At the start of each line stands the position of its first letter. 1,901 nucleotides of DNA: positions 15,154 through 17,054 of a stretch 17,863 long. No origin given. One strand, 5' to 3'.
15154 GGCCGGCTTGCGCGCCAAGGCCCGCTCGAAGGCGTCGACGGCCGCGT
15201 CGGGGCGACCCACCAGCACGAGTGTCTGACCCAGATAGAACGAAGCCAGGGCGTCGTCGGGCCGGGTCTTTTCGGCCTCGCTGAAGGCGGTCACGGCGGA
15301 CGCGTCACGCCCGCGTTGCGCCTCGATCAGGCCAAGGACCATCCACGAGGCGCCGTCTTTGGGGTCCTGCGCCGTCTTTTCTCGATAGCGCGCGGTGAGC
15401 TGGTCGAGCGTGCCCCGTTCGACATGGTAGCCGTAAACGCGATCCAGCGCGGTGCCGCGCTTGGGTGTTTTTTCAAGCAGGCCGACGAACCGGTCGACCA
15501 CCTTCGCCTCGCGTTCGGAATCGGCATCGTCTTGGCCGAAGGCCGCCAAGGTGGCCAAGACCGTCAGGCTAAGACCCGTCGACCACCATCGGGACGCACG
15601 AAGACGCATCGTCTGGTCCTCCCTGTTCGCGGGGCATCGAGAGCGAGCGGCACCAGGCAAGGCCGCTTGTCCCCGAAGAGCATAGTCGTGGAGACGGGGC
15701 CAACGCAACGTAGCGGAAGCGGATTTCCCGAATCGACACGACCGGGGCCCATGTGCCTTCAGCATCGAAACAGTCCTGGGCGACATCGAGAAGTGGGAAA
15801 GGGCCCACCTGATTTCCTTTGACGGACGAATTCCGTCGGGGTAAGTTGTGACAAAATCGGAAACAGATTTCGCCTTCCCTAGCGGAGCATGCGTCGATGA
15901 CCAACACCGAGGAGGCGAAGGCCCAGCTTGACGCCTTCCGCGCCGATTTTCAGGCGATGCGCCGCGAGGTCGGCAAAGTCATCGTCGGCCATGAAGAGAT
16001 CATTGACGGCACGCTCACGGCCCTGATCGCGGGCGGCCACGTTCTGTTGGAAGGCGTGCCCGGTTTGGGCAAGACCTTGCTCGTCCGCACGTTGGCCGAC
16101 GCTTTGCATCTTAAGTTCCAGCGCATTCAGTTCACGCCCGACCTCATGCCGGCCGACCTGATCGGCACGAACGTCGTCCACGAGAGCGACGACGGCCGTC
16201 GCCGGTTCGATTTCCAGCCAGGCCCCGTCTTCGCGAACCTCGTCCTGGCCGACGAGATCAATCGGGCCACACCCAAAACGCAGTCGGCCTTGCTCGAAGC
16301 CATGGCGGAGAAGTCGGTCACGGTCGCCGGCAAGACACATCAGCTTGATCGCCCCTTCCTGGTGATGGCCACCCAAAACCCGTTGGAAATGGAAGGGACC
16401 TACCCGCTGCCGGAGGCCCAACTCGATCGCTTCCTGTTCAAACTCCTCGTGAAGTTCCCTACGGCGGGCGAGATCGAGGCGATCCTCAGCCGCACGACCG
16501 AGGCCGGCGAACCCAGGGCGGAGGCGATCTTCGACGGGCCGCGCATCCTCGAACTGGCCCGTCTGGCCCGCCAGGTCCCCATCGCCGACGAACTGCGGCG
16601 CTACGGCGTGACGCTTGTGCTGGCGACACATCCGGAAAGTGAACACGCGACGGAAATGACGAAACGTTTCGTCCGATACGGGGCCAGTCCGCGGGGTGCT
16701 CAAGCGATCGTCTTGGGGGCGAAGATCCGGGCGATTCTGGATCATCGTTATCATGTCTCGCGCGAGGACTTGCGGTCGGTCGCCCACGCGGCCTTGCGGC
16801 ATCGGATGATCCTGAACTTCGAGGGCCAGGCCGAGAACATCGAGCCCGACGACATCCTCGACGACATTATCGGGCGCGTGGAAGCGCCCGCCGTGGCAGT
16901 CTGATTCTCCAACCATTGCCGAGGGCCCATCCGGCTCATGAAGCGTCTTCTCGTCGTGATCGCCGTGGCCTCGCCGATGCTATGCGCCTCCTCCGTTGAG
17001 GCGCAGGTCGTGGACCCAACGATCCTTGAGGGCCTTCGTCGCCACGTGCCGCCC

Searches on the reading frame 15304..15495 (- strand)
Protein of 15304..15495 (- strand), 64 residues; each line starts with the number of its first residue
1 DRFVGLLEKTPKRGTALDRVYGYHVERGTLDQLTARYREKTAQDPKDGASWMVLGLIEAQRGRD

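Call 59: find_related_loci(query=A4, collection=metagenome_contigs, flank=10000)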
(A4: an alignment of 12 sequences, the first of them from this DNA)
Query A4 (64 aa) in metagenome_contigs; peptide patterns used: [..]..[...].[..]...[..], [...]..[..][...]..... (x = any residue, [..] = any of these).
197 stretches matched a pattern; 148 encode a relative of the query (tblastn E <= 1e-3); the best 80 are kept; 80 distinct loci.
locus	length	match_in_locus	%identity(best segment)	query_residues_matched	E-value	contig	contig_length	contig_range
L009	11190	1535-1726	75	1-64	9e-30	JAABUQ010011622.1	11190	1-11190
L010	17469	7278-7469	72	1-64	3e-29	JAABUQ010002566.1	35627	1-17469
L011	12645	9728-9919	69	1-64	5e-29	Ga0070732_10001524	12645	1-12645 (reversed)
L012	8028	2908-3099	69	1-64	9e-29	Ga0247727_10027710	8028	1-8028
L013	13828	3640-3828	71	2-64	1e-28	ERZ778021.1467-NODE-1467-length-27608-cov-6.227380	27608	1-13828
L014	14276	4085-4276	72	1-64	1e-28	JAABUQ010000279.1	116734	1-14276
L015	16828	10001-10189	71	2-64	1e-28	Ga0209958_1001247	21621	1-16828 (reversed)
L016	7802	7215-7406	69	1-64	1e-28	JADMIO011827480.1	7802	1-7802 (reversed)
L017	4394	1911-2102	66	1-64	2e-28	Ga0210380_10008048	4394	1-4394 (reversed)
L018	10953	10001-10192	67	1-64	1e-28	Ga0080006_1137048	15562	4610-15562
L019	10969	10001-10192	64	1-64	3e-28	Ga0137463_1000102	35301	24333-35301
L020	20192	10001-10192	66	1-64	3e-28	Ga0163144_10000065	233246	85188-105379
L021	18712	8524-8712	68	2-64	3e-28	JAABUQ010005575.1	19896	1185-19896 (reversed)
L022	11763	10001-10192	69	1-64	2e-28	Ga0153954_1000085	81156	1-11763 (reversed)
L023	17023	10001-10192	69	1-64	2e-28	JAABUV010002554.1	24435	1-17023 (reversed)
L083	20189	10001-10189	60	2-64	8e-24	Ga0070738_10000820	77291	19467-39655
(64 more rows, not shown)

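Call 64: search_protein_families(library=pfam, proteins=[L083:8607-9614:-, L083:7594-8475:-, L083:5612-7477:-, L083:2959-5871:-, L083:1406-3100:-, L020:7622-8500:-, L020:5736-7625:-, L020:2965-6024:-, L020:1323-2909:-], max_evalue=0.0001)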
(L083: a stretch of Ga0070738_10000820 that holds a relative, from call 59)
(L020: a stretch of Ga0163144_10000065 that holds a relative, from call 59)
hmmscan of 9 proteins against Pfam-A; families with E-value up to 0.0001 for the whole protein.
L083:8607-9614:- (335 aa): 6 families
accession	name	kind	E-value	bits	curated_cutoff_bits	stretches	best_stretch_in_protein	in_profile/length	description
PF07726.17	AAA_3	-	8.7e-65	217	27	1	48-180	1-130/131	ATPase family associated with various cellular activities (AAA)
PF17863.7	AAA_lid_2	-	2.8e-17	62.6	22.7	1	254-322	4-72/74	AAA lid domain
PF07728.20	AAA_5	-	1.5e-14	54.6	22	1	48-179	1-139/139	AAA domain (dynein-related subfamily)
PF20030.5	bpMoxR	-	1.1e-11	44.6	27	1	21-205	6-186/205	MoxR domain in the MoxR-vWA-beta-propeller ternary systems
PF00004.35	AAA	-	1.1e-07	32.7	21.2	1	49-165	1-114/131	ATPase family associated with various cellular activities (AAA)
PF05496.18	RuvB_N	-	9e-06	26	27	0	47-76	34-63/159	Holliday junction DNA helicase RuvB P-loop domain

L083:7594-8475:- (293 aa): 3 families
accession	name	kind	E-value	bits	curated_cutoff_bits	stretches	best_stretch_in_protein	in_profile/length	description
PF01882.25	DUF58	-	9e-42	143.1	23.4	1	44-247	1-206/216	Protein of unknown function DUF58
PF13519.12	VWA_2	-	5.4e-11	43.5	27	1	81-183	1-105/107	von Willebrand factor type A domain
PF00092.34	VWA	-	7.4e-07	30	23.8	1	81-221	2-150/174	von Willebrand factor type A domain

L083:5612-7477:- (621 aa): 3 families
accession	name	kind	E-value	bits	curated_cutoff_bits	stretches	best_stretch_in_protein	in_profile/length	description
PF13519.12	VWA_2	-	2e-18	67.4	27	1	90-197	1-106/107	von Willebrand factor type A domain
PF07584.16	BatA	-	2.9e-09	37.6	25.9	1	1-78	1-77/77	Aerotolerance regulator N-terminal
PF00092.34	VWA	-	2.6e-08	34.7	23.8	1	90-218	2-139/174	von Willebrand factor type A domain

L083:2959-5871:- (970 aa): 7 families
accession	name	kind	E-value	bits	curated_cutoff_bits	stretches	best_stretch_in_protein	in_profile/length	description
PF00092.34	VWA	-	2.8e-28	99.8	23.8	1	513-674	2-173/174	von Willebrand factor type A domain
PF13519.12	VWA_2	-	4.6e-21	75.9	27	1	513-614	1-106/107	von Willebrand factor type A domain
PF13768.12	VWA_3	-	3.1e-20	73.3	27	1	513-661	3-154/155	von Willebrand factor type A domain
PF07090.17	GATase1_like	-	9.4e-14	52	27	1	690-777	154-243/247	Putative glutamine amidotransferase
PF09967.15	DUF2201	-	4.2e-07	30.6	26.4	0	513-615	1-89/123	VWA-like domain (DUF2201)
PF05762.20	VWA_CoxE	-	3.7e-06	27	26.4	0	497-616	43-161/222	VWA domain containing CoxE-like protein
PF05751.16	FixH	-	9.7e-05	22.8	23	0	782-871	58-147/150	FixH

L083:1406-3100:- (564 aa): 0 families

L020:7622-8500:- (292 aa): 3 families
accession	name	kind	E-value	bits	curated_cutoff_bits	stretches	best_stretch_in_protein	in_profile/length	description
PF01882.25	DUF58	-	6.5e-40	137.1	23.4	1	44-255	1-215/216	Protein of unknown function DUF58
PF13519.12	VWA_2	-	1.3e-08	35.9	27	1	81-183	1-105/107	von Willebrand factor type A domain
PF00092.34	VWA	-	3.6e-05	24.5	23.8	1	81-183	2-112/174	von Willebrand factor type A domain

L020:5736-7625:- (629 aa): 3 families
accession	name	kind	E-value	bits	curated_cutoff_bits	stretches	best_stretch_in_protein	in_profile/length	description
PF13519.12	VWA_2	-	4.8e-20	72.6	27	1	90-193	1-106/107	von Willebrand factor type A domain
PF07584.16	BatA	-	3.3e-11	43.9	25.9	1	1-78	1-77/77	Aerotolerance regulator N-terminal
PF00092.34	VWA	-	2.6e-06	28.2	23.8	1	90-195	2-115/174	von Willebrand factor type A domain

L020:2965-6024:- (1019 aa): 5 families
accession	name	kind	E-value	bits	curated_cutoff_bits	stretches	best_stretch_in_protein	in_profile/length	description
PF00092.34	VWA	-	1.2e-27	97.7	23.8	1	546-707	2-173/174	von Willebrand factor type A domain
PF13519.12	VWA_2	-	6e-21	75.5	27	1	546-647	1-106/107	von Willebrand factor type A domain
PF13768.12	VWA_3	-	3.9e-17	63.2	27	1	546-695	3-155/155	von Willebrand factor type A domain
PF07090.17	GATase1_like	-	2.2e-12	47.5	27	1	735-811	167-244/247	Putative glutamine amidotransferase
PF05762.20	VWA_CoxE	-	4.4e-07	30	26.4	0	530-661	43-172/222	VWA domain containing CoxE-like protein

L020:1323-2909:- (528 aa): 0 families
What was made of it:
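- Closest known: Bat. Same: The neighbouring operon in relatives has MoxR (AAA_3), DUF58, BatA_N+VWA and VWA/GATase1-like genes (call 64).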

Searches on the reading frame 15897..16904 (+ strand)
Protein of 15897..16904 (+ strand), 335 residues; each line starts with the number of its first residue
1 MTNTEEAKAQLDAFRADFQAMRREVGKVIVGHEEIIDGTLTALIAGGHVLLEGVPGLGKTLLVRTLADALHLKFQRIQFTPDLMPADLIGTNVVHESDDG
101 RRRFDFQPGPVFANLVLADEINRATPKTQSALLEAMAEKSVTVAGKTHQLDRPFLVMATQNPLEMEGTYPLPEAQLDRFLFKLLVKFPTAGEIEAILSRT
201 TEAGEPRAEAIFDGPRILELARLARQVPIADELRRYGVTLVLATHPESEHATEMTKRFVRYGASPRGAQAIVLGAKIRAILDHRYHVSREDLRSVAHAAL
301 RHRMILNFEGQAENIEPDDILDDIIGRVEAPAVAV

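Call 10: search_protein_families(library=pfam, proteins=[window:15897-16904:+], max_evalue=1)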
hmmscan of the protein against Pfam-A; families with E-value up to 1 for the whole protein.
window:15897-16904:+ (335 aa): 21 families
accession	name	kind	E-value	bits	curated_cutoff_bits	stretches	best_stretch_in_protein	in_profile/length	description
PF07726.17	AAA_3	-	9.8e-65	216.8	27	1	48-181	1-131/131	ATPase family associated with various cellular activities (AAA)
PF17863.7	AAA_lid_2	-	3.4e-16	59.2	22.7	1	255-324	5-74/74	AAA lid domain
PF07728.20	AAA_5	-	1.9e-14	54.3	22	1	48-179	1-139/139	AAA domain (dynein-related subfamily)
PF20030.5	bpMoxR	-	2.5e-13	50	27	1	20-200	5-181/205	MoxR domain in the MoxR-vWA-beta-propeller ternary systems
PF00004.35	AAA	-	1.8e-06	28.8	21.2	1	49-163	1-112/131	ATPase family associated with various cellular activities (AAA)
PF05496.18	RuvB_N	-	0.00019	21.7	27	1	47-76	34-63/159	Holliday junction DNA helicase RuvB P-loop domain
PF00158.32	Sigma54_activat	-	0.00052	20.2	20.2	1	117-164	98-146/168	Sigma-54 interaction domain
PF00493.29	MCM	-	0.00078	19.1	23.3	1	41-163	52-174/224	MCM P-loop domain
PF13191.12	AAA_16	-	0.0014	19.6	32.6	1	46-73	24-51/167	AAA ATPase domain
PF01078.27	Mg_chelatase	-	0.0034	17.3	20.3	1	31-69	7-45/207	Magnesium chelatase, subunit ChlI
PF13401.12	AAA_22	-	0.0061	17.3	27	1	47-85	6-33/130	AAA domain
PF13604.12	AAA_30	-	0.018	15.2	27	1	48-151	20-129/191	AAA domain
PF25201.1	nSTAND6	-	0.028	14.9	27.7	1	31-88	3-63/148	Novel STAND NTPase 6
PF20720.3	nSTAND3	-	0.029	14.5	27.2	1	40-72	11-43/155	Novel STAND NTPase 3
PF13245.12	AAA_19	-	0.037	14.6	25.1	0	47-149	12-128/134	AAA domain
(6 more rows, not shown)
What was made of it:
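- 15897..16904 (+): Divergently transcribed MoxR-type AAA+ ATPase. It is the first gene of a Bat-like operon that neighbours the giant gene in many relatives. Pfam AAA_3 at 216.8 bits and AAA_lid_2 (call 10).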

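Call 45: find_encoding_contigs(protein=window:15897-16904:+, flank=10000, max_places=3)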
Protein window:15897-16904:+ (335 aa): no gene with exactly this product is on record in the collection.
